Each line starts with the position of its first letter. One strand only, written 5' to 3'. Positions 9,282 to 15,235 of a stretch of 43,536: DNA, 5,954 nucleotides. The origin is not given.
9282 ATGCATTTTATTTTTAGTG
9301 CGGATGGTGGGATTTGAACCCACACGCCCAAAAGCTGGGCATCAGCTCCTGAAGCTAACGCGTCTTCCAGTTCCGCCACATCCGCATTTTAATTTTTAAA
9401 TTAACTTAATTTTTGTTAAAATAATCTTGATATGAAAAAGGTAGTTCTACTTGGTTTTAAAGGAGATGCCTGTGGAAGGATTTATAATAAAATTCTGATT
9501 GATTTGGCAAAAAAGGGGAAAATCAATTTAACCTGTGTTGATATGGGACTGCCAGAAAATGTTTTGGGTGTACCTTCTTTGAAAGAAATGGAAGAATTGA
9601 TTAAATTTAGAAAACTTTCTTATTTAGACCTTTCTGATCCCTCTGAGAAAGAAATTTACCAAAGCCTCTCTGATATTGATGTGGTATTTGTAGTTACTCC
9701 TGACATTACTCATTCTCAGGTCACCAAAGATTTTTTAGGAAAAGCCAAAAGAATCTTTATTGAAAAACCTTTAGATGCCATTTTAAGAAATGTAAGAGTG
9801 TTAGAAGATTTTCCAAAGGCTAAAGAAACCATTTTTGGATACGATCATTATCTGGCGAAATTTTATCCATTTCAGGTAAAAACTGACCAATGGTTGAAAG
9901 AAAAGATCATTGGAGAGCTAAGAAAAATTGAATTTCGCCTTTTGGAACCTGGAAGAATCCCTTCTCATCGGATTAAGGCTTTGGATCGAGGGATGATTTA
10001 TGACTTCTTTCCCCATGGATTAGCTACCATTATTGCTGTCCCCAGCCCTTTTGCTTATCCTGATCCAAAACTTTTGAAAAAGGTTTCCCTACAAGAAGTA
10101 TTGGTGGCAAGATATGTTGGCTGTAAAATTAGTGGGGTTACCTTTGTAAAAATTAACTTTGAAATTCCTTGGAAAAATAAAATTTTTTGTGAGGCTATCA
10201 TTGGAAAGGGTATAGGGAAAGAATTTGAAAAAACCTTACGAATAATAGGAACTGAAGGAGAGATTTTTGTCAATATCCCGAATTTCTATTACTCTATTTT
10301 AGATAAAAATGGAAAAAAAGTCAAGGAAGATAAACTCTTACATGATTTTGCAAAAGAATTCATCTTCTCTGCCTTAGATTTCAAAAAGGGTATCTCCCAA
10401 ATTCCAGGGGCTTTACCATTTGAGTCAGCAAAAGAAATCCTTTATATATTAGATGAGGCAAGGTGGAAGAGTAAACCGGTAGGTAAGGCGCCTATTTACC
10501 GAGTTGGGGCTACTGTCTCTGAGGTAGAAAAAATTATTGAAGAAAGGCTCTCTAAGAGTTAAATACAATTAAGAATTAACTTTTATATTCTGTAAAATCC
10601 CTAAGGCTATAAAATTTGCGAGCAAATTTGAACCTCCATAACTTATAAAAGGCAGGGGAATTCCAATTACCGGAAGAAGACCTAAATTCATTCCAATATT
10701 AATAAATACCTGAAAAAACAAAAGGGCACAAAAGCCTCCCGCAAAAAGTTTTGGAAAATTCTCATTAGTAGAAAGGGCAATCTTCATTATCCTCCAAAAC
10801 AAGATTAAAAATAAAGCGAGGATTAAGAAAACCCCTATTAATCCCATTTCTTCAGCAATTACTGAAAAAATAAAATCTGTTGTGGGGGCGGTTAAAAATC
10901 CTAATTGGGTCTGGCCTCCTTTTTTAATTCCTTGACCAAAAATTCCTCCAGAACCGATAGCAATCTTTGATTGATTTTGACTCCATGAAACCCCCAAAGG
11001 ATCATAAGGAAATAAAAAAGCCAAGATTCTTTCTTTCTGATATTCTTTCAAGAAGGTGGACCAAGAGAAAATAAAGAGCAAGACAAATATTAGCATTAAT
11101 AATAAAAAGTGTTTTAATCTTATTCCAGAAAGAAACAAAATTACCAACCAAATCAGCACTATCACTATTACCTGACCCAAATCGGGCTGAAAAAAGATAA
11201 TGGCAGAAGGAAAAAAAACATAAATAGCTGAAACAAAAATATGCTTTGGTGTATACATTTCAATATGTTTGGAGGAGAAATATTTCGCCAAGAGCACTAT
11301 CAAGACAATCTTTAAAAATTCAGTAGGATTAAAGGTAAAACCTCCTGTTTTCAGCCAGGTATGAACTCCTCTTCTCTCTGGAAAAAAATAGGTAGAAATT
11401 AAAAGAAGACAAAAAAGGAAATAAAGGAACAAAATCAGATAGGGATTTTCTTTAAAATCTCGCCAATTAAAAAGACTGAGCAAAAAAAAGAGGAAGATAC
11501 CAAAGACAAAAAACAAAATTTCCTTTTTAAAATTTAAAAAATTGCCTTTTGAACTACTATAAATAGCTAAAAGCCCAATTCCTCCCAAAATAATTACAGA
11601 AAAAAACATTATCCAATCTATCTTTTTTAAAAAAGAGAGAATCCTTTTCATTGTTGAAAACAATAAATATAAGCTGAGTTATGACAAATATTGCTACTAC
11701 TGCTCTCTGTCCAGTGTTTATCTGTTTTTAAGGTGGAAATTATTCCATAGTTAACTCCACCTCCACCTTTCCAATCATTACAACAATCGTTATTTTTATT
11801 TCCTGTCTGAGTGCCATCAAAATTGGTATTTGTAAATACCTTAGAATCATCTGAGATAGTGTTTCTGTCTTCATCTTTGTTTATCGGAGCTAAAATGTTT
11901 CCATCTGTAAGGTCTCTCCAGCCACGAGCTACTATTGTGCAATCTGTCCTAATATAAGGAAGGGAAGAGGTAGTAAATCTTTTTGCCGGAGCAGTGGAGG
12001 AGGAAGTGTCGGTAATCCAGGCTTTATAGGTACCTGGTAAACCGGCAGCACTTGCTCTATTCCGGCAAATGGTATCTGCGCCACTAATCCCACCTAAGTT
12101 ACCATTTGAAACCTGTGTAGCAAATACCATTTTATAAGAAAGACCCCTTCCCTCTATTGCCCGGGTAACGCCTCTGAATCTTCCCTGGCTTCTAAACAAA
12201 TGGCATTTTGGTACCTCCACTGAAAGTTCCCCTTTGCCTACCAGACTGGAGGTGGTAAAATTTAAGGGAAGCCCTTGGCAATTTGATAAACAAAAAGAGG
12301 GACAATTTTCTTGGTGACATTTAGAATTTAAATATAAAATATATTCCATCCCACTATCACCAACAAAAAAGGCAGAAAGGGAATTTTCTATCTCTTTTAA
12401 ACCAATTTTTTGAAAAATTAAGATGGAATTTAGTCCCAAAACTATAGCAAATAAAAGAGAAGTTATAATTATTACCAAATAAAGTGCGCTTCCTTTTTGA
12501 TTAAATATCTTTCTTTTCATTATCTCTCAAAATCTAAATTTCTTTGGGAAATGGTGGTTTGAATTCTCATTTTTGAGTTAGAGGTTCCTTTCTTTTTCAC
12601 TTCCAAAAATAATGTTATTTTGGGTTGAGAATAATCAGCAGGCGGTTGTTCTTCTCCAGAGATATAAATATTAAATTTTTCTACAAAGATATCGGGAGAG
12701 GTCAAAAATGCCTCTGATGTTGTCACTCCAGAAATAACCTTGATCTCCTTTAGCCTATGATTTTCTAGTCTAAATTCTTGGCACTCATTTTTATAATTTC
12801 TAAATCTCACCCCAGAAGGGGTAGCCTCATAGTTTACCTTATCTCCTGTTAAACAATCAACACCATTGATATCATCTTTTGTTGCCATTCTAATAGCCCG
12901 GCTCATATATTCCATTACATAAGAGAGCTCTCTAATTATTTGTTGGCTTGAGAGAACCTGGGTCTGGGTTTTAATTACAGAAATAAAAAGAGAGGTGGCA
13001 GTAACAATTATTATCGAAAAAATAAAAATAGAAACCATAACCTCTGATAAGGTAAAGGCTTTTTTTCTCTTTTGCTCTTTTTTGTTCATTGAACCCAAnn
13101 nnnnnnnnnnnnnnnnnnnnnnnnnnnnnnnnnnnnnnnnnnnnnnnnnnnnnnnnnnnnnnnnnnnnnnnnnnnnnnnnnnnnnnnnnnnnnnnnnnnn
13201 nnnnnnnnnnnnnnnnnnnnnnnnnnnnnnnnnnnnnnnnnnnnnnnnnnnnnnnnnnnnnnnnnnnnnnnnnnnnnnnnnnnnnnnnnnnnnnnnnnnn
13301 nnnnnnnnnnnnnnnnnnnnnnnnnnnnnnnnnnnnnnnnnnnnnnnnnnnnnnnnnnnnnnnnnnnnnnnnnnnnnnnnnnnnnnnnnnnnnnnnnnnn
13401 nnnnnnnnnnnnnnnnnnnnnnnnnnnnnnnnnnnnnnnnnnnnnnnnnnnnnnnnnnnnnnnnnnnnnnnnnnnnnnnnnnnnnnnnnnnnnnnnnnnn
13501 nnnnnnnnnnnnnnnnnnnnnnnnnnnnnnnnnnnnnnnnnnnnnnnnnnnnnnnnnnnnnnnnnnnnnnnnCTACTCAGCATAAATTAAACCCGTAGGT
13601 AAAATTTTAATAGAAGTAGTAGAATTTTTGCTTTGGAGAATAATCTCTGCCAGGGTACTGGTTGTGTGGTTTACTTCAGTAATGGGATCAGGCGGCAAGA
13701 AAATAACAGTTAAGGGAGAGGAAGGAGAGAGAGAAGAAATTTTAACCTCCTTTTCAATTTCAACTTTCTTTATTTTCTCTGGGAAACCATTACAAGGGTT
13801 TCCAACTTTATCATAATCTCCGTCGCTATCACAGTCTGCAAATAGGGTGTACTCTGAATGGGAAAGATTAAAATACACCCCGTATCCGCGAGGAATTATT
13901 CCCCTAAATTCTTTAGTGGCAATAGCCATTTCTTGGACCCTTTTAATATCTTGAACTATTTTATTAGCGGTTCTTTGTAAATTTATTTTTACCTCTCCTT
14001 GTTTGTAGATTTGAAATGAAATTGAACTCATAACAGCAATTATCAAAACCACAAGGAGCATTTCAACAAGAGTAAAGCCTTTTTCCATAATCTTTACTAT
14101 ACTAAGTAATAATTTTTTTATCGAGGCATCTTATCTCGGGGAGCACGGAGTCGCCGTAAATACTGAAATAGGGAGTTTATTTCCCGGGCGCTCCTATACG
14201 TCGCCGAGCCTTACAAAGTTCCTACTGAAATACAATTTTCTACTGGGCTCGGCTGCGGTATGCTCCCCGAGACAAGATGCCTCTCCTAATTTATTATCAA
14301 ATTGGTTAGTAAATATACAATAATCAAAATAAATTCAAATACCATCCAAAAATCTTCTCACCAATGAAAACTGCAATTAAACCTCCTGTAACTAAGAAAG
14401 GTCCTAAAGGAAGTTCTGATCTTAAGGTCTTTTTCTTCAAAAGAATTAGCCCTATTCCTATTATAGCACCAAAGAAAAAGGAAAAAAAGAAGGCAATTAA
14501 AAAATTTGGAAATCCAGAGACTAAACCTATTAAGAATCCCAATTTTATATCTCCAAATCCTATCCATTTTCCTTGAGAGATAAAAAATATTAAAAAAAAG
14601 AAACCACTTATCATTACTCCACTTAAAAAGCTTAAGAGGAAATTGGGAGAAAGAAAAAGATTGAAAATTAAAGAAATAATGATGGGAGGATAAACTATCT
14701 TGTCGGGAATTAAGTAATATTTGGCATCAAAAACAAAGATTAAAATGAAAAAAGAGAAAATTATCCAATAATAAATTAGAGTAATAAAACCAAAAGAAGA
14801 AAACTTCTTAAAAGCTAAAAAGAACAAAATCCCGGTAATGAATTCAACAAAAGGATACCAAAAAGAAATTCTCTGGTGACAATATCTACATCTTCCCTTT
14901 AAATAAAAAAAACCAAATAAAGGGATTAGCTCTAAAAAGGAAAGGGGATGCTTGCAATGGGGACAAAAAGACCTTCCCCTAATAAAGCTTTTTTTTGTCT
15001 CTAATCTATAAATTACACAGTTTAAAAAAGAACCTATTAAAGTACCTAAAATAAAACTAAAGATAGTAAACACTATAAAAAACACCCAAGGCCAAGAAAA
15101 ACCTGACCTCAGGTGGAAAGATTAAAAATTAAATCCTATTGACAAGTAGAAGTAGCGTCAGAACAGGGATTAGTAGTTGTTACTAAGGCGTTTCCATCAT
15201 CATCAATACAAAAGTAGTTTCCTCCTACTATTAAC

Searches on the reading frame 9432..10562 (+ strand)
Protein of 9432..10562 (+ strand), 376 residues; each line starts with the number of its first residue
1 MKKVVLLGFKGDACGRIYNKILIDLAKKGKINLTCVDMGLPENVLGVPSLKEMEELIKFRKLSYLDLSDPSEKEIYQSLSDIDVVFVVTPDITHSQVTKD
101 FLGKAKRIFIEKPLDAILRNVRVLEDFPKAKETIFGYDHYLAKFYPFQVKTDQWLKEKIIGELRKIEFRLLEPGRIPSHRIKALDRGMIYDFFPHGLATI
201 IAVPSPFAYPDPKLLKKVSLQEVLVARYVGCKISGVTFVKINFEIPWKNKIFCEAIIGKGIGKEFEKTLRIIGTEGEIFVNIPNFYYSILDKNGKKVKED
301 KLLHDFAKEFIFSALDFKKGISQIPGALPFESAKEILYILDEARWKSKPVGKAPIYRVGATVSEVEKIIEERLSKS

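Call 27: search_protein_families(library=pfam, proteins=[window:9432-10562:+])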
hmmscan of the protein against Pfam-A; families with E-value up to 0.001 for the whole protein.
window:9432-10562:+ (376 aa): 1 family
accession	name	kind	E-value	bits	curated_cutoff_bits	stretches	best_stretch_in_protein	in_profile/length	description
PF01408.29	GFO_IDH_MocA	-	9.1e-07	30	24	1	80-120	61-101/120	Oxidoreductase family, NAD-binding Rossmann fold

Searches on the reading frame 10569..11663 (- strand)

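Call 75: search_protein_families(library=pfam, proteins=[window:10569-11663:-], max_evalue=0.00001)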
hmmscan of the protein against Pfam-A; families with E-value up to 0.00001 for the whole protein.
window:10569-11663:- (364 aa): 1 family
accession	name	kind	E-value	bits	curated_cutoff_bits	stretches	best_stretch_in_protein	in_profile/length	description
PF01098.24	FTSW_RODA_SPOVE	-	6.9e-86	288.9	26.4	1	19-363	4-353/356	Cell cycle protein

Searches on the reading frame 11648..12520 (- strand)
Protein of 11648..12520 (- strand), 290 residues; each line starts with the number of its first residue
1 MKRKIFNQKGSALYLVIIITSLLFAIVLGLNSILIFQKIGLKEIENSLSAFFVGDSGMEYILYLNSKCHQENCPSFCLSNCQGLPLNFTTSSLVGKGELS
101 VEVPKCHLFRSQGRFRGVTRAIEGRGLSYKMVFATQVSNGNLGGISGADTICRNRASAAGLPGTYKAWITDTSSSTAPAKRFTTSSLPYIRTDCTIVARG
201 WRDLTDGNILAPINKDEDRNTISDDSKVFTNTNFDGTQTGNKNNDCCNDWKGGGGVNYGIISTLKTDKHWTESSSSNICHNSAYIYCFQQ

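Call 75: search_protein_families(library=pfam, proteins=[window:11648-12520:-], max_evalue=0.00001)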
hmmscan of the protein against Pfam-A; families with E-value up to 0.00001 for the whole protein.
window:11648-12520:- (290 aa): 2 families
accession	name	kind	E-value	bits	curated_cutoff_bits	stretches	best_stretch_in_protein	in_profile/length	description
PF06482.17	Endostatin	-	8e-08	32.6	29.4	1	138-288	10-165/170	Collagenase NC10 and Endostatin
PF07588.17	DUF1554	-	9.3e-07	29.2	27.5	0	137-262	3-131/136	Protein of unknown function (DUF1554)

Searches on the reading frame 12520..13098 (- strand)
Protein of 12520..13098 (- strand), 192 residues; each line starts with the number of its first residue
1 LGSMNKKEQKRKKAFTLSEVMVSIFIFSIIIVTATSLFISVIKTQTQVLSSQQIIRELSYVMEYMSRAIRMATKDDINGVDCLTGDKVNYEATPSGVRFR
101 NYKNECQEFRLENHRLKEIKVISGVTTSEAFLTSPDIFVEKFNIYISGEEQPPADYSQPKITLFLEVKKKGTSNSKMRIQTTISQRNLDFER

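Call 75: search_protein_families(library=pfam, proteins=[window:12520-13098:-], max_evalue=0.00001)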
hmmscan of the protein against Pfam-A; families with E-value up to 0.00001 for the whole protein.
window:12520-13098:- (192 aa): 1 family
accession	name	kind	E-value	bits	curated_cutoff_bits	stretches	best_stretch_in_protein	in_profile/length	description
PF07963.17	N_methyl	-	3.1e-07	30.1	21.2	1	10-34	2-26/27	Prokaryotic N-terminal methylation motif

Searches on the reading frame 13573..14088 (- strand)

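Call 27: search_protein_families(library=pfam, proteins=[window:13573-14088:-])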
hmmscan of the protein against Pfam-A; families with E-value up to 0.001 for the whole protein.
window:13573-14088:- (171 aa): 1 family
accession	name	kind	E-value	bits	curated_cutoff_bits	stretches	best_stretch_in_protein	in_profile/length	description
PF07963.17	N_methyl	-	1.5e-05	24.8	21.2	1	2-24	4-26/27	Prokaryotic N-terminal methylation motif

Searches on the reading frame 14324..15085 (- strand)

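Call 27: search_protein_families(library=pfam, proteins=[window:14324-15085:-])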
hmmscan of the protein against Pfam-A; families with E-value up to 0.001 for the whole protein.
window:14324-15085:- (253 aa): 2 families
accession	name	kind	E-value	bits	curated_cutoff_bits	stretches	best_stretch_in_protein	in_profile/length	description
PF06750.18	A24_N_bact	-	1.5e-31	108.7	23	1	12-94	1-83/84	Bacterial Peptidase A24 N-terminal domain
PF01478.23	Peptidase_A24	-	5e-15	56.3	26.5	1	107-211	1-104/104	Type IV leader peptidase family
